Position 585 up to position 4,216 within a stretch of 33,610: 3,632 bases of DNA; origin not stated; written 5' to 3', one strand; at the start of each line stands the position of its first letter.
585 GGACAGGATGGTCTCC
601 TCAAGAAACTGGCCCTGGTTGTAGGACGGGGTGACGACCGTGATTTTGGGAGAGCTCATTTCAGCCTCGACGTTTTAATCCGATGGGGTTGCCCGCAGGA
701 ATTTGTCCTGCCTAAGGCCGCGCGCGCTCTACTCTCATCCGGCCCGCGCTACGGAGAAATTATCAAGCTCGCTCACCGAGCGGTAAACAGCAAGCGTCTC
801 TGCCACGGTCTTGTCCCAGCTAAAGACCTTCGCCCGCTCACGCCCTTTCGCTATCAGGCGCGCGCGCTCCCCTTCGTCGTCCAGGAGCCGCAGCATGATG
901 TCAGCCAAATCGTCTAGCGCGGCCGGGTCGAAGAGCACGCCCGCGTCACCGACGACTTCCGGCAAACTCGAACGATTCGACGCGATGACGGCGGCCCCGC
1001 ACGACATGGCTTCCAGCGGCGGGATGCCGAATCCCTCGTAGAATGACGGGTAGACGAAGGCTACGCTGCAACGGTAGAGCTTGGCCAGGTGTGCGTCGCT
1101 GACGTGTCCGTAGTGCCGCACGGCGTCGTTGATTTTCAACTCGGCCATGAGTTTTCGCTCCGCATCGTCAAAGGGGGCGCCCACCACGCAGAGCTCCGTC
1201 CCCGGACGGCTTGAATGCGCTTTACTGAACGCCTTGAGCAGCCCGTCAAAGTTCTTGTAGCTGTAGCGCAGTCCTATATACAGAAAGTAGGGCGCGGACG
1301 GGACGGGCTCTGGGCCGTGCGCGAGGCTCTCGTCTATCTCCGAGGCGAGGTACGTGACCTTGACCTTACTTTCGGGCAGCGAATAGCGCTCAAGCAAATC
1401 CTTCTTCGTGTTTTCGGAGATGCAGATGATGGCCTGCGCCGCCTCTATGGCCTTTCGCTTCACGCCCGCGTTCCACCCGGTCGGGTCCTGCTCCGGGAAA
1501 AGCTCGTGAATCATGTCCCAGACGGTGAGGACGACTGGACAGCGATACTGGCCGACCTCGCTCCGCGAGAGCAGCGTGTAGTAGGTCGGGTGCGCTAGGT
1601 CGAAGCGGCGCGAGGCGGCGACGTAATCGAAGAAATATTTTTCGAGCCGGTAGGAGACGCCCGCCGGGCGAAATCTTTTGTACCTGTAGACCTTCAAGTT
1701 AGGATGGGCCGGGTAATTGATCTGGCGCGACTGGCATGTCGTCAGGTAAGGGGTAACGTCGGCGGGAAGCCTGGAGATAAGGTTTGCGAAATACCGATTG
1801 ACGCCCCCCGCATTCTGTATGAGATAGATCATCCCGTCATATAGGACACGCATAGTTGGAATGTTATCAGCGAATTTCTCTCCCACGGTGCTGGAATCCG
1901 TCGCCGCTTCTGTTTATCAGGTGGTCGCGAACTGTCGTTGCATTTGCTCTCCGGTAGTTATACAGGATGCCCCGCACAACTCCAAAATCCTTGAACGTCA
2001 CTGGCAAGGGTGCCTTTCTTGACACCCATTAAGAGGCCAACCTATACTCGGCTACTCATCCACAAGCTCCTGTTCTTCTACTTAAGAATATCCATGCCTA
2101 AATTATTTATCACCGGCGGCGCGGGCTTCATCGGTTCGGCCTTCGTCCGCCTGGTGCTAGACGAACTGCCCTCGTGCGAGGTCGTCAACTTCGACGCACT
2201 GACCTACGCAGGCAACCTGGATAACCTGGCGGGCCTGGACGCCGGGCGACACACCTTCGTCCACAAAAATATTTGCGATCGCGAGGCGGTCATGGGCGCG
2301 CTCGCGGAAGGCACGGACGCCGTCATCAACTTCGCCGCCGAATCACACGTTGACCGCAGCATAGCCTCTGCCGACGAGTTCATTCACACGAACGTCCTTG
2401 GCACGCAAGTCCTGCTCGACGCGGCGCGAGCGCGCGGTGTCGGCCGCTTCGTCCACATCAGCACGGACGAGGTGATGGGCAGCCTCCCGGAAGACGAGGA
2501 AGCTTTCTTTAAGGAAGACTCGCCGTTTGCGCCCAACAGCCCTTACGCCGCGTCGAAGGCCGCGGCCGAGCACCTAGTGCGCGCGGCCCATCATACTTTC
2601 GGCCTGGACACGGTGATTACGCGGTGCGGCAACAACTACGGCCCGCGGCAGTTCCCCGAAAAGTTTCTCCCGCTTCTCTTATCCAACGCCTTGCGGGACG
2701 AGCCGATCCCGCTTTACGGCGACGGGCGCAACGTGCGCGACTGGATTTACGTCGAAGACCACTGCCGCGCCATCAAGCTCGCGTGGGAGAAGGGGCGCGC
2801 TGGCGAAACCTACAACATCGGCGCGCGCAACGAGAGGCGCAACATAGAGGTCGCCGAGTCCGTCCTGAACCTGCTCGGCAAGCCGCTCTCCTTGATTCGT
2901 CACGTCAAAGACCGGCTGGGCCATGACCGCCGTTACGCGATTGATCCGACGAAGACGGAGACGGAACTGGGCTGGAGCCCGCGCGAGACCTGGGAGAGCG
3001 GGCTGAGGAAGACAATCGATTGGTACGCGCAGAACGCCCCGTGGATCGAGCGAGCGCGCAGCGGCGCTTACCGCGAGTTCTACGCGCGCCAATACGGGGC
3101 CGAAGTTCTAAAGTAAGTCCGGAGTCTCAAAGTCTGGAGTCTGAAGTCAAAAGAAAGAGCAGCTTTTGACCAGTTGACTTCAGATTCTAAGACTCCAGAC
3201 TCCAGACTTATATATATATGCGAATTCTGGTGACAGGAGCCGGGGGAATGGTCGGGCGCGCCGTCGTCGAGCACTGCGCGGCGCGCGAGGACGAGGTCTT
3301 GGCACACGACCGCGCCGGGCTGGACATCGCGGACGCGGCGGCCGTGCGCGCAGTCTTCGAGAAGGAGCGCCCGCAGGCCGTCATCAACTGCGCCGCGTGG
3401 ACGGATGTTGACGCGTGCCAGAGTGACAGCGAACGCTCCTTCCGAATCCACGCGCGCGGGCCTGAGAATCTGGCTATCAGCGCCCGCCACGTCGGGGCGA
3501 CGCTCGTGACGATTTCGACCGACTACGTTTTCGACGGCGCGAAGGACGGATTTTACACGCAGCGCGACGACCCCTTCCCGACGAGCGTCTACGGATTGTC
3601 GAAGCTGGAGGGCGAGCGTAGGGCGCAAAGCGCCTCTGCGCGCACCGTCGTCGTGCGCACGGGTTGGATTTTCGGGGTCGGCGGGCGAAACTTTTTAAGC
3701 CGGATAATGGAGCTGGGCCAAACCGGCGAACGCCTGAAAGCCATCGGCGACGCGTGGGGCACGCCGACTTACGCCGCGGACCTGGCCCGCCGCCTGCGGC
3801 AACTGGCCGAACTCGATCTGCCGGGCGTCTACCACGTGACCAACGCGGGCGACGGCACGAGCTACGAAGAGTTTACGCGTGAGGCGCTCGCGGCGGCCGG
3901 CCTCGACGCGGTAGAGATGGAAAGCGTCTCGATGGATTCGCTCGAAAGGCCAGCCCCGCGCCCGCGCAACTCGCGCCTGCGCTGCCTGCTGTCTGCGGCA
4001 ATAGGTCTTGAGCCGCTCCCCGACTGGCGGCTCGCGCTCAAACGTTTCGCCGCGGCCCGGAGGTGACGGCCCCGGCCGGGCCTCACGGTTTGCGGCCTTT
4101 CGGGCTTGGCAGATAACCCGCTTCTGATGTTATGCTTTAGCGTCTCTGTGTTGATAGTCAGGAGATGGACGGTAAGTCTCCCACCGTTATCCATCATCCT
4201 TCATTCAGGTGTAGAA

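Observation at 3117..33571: Seven intergenic hairpins built from tandem heptanucleotide repeats, with a different heptamer at each locus but the same architecture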

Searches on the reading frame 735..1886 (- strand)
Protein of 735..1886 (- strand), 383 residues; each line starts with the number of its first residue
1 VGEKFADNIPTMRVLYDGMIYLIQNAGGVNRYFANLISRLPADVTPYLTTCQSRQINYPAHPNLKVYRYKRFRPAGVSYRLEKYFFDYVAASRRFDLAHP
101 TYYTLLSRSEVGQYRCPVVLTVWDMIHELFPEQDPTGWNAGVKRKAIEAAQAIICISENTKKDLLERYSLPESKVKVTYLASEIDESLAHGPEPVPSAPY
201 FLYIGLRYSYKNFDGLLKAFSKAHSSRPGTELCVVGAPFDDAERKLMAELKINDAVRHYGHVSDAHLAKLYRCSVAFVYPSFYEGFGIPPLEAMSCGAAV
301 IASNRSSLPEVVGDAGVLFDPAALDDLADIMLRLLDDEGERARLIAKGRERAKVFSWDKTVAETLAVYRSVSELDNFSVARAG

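Call 15: search_protein_families(library=pfam, proteins=[window:735-1886:-])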
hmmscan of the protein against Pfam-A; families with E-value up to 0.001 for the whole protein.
window:735-1886:- (383 aa): 6 families
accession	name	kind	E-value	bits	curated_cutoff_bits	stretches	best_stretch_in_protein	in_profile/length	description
PF00534.26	Glycos_transf_1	-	4.1e-35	121.3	26.4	1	198-351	15-172/172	Glycosyl transferases group 1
PF13692.12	Glyco_trans_1_4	-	6.5e-27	95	27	1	199-337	2-142/142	Glycosyl transferases group 1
PF13439.12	Glyco_transf_4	-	1.7e-11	44.8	28.5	1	27-179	2-163/170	Glycosyltransferase Family 4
PF13524.12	Glyco_trans_1_2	-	5.6e-10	39.8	25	1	223-362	9-140/144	Glycosyl transferase-like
PF20706.3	GT4-conflict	-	1.8e-08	34.3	26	1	143-315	140-323/385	Family 4 Glycosyltransferase in conflict systems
PF13579.12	Glyco_trans_4_4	-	4.5e-05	24.3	29.7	1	27-178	1-155/158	Glycosyl transferase 4-like domain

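Call 20: find_encoding_contigs(protein=window:735-1886:-, flank=10000, max_places=6)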
Protein window:735-1886:- (383 aa): no gene with exactly this product is on record in the collection.

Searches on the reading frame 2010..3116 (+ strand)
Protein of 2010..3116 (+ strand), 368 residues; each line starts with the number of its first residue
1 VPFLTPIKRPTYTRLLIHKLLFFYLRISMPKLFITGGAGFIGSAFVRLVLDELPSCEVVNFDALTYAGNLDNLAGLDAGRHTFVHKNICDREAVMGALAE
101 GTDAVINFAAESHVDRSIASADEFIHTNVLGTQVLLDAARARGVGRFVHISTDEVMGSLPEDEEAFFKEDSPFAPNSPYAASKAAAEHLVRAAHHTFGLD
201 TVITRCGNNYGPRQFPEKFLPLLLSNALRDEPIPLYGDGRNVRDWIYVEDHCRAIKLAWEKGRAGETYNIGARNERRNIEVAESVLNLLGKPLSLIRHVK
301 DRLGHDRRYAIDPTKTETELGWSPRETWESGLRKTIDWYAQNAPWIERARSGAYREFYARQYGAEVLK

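Call 15: search_protein_families(library=pfam, proteins=[window:2010-3116:+])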
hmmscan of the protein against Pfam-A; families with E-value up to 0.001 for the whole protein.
window:2010-3116:+ (368 aa): 7 families
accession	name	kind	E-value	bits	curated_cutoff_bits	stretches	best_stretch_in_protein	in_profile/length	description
PF16363.11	GDP_Man_Dehyd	-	1e-74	252.4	27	1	33-335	1-332/332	GDP-mannose 4,6 dehydratase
PF01370.27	Epimerase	-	1.5e-68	231.2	20.9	1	33-271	2-240/240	NAD dependent epimerase/dehydratase family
PF01073.25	3Beta_HSD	-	3.3e-23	82.5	22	1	34-258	2-228/280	3-beta hydroxysteroid dehydrogenase/isomerase family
PF04321.23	RmlD_sub_bind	-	2.6e-17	63.3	27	1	31-336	2-282/287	RmlD substrate binding domain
PF07993.18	NAD_binding_4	-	8.3e-16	58.3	20.1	1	95-208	82-206/258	Male sterility protein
PF02719.21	Polysacc_synt_2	-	9.7e-16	58.2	20.2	1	33-155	2-131/293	Polysaccharide biosynthesis protein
PF13460.12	NAD_binding_10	-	1.9e-08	34.9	27.2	1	36-194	1-135/184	NAD(P)H-binding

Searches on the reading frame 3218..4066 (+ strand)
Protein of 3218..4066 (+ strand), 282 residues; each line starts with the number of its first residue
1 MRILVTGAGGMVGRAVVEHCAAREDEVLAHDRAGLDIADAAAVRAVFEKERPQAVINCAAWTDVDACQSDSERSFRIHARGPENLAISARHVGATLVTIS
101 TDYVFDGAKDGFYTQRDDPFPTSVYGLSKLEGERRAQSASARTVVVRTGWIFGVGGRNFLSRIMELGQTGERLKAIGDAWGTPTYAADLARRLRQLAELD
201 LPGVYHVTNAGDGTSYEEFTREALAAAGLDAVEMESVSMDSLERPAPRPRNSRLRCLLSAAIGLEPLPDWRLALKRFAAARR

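Call 15: search_protein_families(library=pfam, proteins=[window:3218-4066:+])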
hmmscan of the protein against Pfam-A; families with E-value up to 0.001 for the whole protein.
window:3218-4066:+ (282 aa): 6 families
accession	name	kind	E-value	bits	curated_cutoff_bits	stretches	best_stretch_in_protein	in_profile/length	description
PF04321.23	RmlD_sub_bind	-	5e-83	278.9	27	1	1-279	1-283/287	RmlD substrate binding domain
PF01370.27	Epimerase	-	2.2e-24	86.7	20.9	1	3-193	1-221/240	NAD dependent epimerase/dehydratase family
PF16363.11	GDP_Man_Dehyd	-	1e-11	45.3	27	1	35-136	59-164/332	GDP-mannose 4,6 dehydratase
PF02719.21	Polysacc_synt_2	-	2e-08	34.2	20.2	1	36-149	62-169/293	Polysaccharide biosynthesis protein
PF01073.25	3Beta_HSD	-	0.00022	20.8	22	0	35-190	52-222/280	3-beta hydroxysteroid dehydrogenase/isomerase family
PF07993.18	NAD_binding_4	-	0.00087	18.9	20.1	0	52-153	89-209/258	Male sterility protein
